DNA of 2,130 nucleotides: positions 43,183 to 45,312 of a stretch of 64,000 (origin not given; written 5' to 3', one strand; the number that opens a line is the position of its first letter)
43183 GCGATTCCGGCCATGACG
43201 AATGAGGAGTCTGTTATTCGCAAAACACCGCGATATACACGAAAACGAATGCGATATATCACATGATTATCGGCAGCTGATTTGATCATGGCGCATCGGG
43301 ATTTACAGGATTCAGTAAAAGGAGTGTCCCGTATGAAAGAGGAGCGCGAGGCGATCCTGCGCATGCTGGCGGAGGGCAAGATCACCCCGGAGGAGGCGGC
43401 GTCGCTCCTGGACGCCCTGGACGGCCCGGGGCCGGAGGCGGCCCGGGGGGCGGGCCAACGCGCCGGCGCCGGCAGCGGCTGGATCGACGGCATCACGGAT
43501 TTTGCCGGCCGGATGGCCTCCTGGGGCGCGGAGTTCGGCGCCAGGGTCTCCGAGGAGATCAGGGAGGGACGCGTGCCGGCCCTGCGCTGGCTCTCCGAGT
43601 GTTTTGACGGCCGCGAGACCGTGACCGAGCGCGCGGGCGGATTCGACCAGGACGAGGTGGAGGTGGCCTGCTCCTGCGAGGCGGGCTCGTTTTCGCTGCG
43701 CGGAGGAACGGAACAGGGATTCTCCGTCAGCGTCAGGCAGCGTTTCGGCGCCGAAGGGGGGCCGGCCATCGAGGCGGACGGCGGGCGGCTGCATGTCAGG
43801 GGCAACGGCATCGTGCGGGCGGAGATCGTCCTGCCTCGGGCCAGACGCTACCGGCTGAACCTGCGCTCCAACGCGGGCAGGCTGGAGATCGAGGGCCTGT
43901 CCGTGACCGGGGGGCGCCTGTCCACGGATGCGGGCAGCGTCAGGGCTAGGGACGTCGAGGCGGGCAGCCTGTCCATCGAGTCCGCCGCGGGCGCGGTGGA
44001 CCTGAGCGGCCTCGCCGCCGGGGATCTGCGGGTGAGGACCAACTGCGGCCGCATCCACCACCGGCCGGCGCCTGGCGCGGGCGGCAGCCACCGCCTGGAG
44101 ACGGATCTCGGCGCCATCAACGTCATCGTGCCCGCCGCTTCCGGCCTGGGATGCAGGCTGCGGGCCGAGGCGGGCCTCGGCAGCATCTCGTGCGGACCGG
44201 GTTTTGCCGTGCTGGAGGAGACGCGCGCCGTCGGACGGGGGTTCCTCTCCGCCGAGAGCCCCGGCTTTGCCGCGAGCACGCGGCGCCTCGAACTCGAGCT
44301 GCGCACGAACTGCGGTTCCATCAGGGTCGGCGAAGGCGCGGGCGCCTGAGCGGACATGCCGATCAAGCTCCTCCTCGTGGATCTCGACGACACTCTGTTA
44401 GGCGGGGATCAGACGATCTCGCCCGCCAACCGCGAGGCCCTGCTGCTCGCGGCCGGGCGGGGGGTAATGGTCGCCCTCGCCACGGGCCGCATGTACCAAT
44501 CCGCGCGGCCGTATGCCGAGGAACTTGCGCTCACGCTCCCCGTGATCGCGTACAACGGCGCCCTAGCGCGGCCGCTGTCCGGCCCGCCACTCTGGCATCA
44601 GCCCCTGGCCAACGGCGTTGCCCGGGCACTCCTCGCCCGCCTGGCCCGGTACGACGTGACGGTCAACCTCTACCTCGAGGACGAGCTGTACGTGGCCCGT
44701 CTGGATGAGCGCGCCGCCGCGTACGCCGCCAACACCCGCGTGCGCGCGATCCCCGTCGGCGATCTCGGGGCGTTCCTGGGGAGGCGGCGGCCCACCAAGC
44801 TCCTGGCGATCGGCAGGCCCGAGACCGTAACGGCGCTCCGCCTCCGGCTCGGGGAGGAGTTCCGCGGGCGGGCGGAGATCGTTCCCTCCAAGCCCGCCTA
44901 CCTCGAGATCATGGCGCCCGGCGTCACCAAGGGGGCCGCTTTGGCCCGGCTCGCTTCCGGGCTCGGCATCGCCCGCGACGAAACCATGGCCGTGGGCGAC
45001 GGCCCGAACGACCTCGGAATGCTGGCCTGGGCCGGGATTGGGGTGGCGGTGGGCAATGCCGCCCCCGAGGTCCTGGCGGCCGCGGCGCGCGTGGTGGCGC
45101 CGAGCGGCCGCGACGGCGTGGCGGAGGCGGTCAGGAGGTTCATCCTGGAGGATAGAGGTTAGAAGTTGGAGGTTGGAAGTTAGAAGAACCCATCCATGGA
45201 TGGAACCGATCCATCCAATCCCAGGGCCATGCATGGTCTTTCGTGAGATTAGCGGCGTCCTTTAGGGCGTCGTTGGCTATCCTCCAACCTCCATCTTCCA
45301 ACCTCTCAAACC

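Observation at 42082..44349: DUF2089 (zinc-ribbon/HTH), LiaF-like membrane protein with SHOCT tail, SHOCT-DUF4097 protein: three-gene envelope-stress-like module under a canonical promoter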

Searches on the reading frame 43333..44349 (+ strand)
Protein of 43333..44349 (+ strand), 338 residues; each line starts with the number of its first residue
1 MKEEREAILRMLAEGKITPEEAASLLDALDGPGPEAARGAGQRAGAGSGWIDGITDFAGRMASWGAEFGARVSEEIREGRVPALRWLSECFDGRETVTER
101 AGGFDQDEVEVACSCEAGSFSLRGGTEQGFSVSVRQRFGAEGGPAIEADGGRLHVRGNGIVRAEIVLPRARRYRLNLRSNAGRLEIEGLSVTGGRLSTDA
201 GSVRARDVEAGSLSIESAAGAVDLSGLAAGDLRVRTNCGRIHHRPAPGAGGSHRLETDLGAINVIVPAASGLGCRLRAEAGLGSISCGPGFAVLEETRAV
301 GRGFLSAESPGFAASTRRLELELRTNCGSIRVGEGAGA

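Call 6: search_protein_families(library=pfam, proteins=[window:43333-44349:+], max_evalue=0.1)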
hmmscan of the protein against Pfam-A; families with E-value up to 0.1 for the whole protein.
window:43333-44349:+ (338 aa): 2 families
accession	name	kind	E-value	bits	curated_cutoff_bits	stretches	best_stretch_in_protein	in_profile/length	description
PF22746.1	SHOCT-like_DUF2089-C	-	1.1e-10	41.1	27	1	3-32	1-30/32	SHOCT-like domain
PF13349.12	DUF4097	-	2e-06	27.8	22.9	1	174-276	100-201/247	Toastrack DUF4097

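Call 7: search_protein_families(library=ncbifam, proteins=[window:43333-44349:+], max_evalue=0.1)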
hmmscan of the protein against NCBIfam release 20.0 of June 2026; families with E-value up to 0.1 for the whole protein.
window:43333-44349:+ (338 aa): 2 families
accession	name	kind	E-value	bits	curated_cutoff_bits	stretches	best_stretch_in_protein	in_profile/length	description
NF049997.1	LiaG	equivalog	6.1e-06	25.6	285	1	146-287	122-250/286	LiaG family protein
NF038025.1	dapto_LiaX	exception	0.041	12.6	350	0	158-245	320-409/512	daptomycin-sensing surface protein LiaX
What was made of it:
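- On LiaG / LiaX equivalogs (NCBIfam NF049997, NF038025): LiaX scores 12.6 bits against 350 (call 7).
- Closest known: Bacillus subtilis LiaF and LiaG of the LiaIH-GFSR system. Different: There is no LiaS/LiaR kinase-regulator pair and no PspA/LiaH. g3 scores 25.6 bits against the NCBIfam LiaG model, whose cut-off is 285 (call 7).
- Closest known: YvlB. Different: There is no PspC here. g3 scores 12.6 bits against the LiaX model, whose cut-off is 350 (call 7).
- Tried and rejected: LiaG or LiaX orthology for g3: rejected on NCBIfam cut-offs (call 7).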

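Call 38: find_homologous_proteins(query=window:43333-44349:+)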
Query window:43333-44349:+ (338 aa): 6 proteins with E <= 0.001 among 8000 candidates.
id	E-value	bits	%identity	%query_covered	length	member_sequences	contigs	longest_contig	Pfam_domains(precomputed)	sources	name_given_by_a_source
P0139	1.1e-207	707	99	100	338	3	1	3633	PF13349.13,PF22746.2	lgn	-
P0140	7.9e-110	385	57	98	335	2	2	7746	PF13349.13,PF22746.2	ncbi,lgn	ncbi:MAG: SHOCT-like domain-containing protein [Bacteroidota bacterium]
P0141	2.9e-109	384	56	98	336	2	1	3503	PF13349.13,PF22746.2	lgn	-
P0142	3.4e-100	354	55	98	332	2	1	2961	PF13349.13,PF22746.2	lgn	-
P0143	7.7e-89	316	56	80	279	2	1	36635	PF13349.13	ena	-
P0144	2.8e-70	255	56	64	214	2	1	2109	PF22746.2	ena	-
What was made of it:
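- Tried and rejected: Deep alignment for g3: the word-indexed search returned only 6 homologues (call 38), so the model rests on 7 sequences.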

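Call 49: predict_structure(alignment_id=A2)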
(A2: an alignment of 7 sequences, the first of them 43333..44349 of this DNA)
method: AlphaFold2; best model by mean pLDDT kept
length: 338 residues; sequences in the alignment: 7
mean_pLDDT: 81.1   pTM: 0.71
mean pLDDT of the five models: 81.1, 79.9, 79.1, 79.0, 78.2
residues with pLDDT >= 90: 178; 70-90: 85; 50-70: 26; < 50: 49
segments of 3 or more residues with pLDDT < 50: 32-67, 83-90
pLDDT, mean of each block of 10 residues (from residue 1): 74 69 73 40 32 38 44 53 47 78 95 91 95 87 86 89 96 96 94 94 95 93 96 94 94 95 88 93 90 90 91 91 95 77
secondary structure, 60 per line:
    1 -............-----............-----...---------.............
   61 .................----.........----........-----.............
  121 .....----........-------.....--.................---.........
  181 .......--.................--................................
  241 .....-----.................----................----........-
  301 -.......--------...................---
elements in order: H2-13 H19-30 H48-77 H82-90 E95-102 E108-125 E130-137 E145-149 E152-168 E172-187 E190-206 E209-245 E251-267 E272-287 E292-299 E302-308 E317-335
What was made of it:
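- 43333..44349 (+): g3: N-terminal SHOCT-like hairpin, a flexible/helical linker and a Toastrack (DUF4097) beta-helix. No signal peptide or TM segment. The AF2 model has pLDDT 81, with helices 2-13 and 19-30 and a beta-helix at 95-335 (call 49).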

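Call 52: fold_search(model_id=the predicted structure, library=pdb)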
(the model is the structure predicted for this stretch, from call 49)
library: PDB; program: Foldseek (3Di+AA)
matches with E <= 10: 38; with E <= 0.001: 10
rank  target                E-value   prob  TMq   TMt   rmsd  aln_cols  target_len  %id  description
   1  4qrk                  4.4e-10  1.00  0.37  0.52   6.3       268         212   12  Crystal structure of a putative cell adhesion protein (CLOSPO_03726) from Clostridium sporogenes ATCC 15579 at 1.95 A re (released 2014-07-23)
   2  3pet_A                6.5e-05  1.00  0.36  0.51   5.8       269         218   10  Crystal structure of a putative adhesin (BF0245) from Bacteroides fragilis NCTC 9343 at 2.07 A resolution (released 2011-02-09)
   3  4ygu_C                1.6e-04  1.00  0.23  0.40  10.4       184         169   16  Crystal structure of a putative adhesin (BACEGG_01763) from Bacteroides eggerthii DSM 20697 at 2.20 A resolution (released 2015-03-11)
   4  4ygu_A                2.7e-04  1.00  0.23  0.41  10.2       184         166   14  Crystal structure of a putative adhesin (BACEGG_01763) from Bacteroides eggerthii DSM 20697 at 2.20 A resolution (released 2015-03-11)
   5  4opw_B                3.6e-04  1.00  0.27  0.33   8.4       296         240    7  Crystal structure of a putative adhesin (PARMER_02777) from Parabacteroides merdae ATCC 43184 at 1.75 A resolution (released 2014-04-02)
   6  3ljy_B                3.7e-04  1.00  0.31  0.40   9.4       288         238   10  Crystal structure of putative adhesin (YP_001304413.1) from Parabacteroides distasonis ATCC 8503 at 2.41 A resolution (released 2010-03-02)
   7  3ljy_A                5.4e-04  0.96  0.21  0.27  11.2       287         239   10  Crystal structure of putative adhesin (YP_001304413.1) from Parabacteroides distasonis ATCC 8503 at 2.41 A resolution (released 2010-03-02)
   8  4ygu_B                7.3e-04  1.00  0.25  0.43   9.5       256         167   11  Crystal structure of a putative adhesin (BACEGG_01763) from Bacteroides eggerthii DSM 20697 at 2.20 A resolution (released 2015-03-11)
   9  4opw_A                7.7e-04  0.98  0.24  0.29   9.9       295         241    8  Crystal structure of a putative adhesin (PARMER_02777) from Parabacteroides merdae ATCC 43184 at 1.75 A resolution (released 2014-04-02)
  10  4ygu_D                9.0e-04  0.99  0.22  0.36  10.9       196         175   14  Crystal structure of a putative adhesin (BACEGG_01763) from Bacteroides eggerthii DSM 20697 at 2.20 A resolution (released 2015-03-11)
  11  3lyc_P                2.9e-03  0.99  0.32  0.42   8.8       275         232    8  Crystal structure of Putative pectinase (YP_001304412.1) from Parabacteroides distasonis ATCC 8503 at 2.30 A resolutio (released 2010-03-16)
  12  3lyc_L                2.9e-03  0.99  0.32  0.42   8.5       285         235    9  Crystal structure of Putative pectinase (YP_001304412.1) from Parabacteroides distasonis ATCC 8503 at 2.30 A resolutio (released 2010-03-16)
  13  3lyc_J                4.4e-03  0.85  0.25  0.31  11.6       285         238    9  Crystal structure of Putative pectinase (YP_001304412.1) from Parabacteroides distasonis ATCC 8503 at 2.30 A resolutio (released 2010-03-16)
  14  3jx8_A                6.0e-03  0.94  0.28  0.35  10.5       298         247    9  Crystal structure of Putative lipid binding protein (YP_001304415.1) from Parabacteroides distasonis ATCC 8503 at 2.16 (released 2009-11-10)
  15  3jx8_D                6.6e-03  0.95  0.28  0.36  10.5       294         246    9  Crystal structure of Putative lipid binding protein (YP_001304415.1) from Parabacteroides distasonis ATCC 8503 at 2.16 (released 2009-11-10)
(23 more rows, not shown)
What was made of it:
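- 43333..44349 (+): Foldseek PDB hits are 4QRK at 4.4e-10, then 3PET, 4YGU, 4OPW and 3LJY (call 52).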

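Call 72: search_protein_families(library=padloc, proteins=[window:43333-44349:+], max_evalue=0.01)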
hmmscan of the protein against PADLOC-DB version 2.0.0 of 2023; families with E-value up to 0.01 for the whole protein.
window:43333-44349:+ (338 aa): 0 families

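Call 73: search_protein_families(library=phrogs, proteins=[window:43333-44349:+], max_evalue=0.01)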
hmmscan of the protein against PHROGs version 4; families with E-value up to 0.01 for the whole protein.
window:43333-44349:+ (338 aa): 0 families

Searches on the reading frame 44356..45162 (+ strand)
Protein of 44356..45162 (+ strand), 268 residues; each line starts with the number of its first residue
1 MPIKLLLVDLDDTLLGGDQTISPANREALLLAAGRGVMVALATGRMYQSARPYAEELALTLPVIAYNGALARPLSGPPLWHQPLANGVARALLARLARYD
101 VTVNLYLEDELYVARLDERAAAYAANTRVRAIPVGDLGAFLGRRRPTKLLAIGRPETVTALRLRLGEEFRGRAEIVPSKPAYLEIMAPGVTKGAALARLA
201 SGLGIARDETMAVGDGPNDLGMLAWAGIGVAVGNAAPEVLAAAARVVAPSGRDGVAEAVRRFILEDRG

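Call 6: search_protein_families(library=pfam, proteins=[window:44356-45162:+], max_evalue=0.1)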
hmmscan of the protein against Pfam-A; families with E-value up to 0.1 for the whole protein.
window:44356-45162:+ (268 aa): 4 families
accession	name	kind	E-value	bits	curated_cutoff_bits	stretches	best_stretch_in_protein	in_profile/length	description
PF08282.18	Hydrolase_3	-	3.2e-54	184.8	20.9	1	7-258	2-254/255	haloacid dehalogenase-like hydrolase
PF05116.19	S6PP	-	2.6e-15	57.1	20.3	2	172-243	146-217/247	Sucrose-6F-phosphate phosphohydrolase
PF00702.32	Hydrolase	-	1e-07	33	26.4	1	3-227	1-191/191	haloacid dehalogenase-like hydrolase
PF12710.13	HAD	-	0.0015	19.4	27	1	189-223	152-188/189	haloacid dehalogenase-like hydrolase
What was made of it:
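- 44356..45162 (+): HAD/Cof-type hydrolase gene starting 6 nt after g3. It is probably co-transcribed, but a functional link is unproven. Pfam Hydrolase_3 at 3.2e-54 (call 6).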

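Call 72: search_protein_families(library=padloc, proteins=[window:44356-45162:+], max_evalue=0.01)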
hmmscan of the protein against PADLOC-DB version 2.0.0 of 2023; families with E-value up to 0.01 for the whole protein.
window:44356-45162:+ (268 aa): 0 families
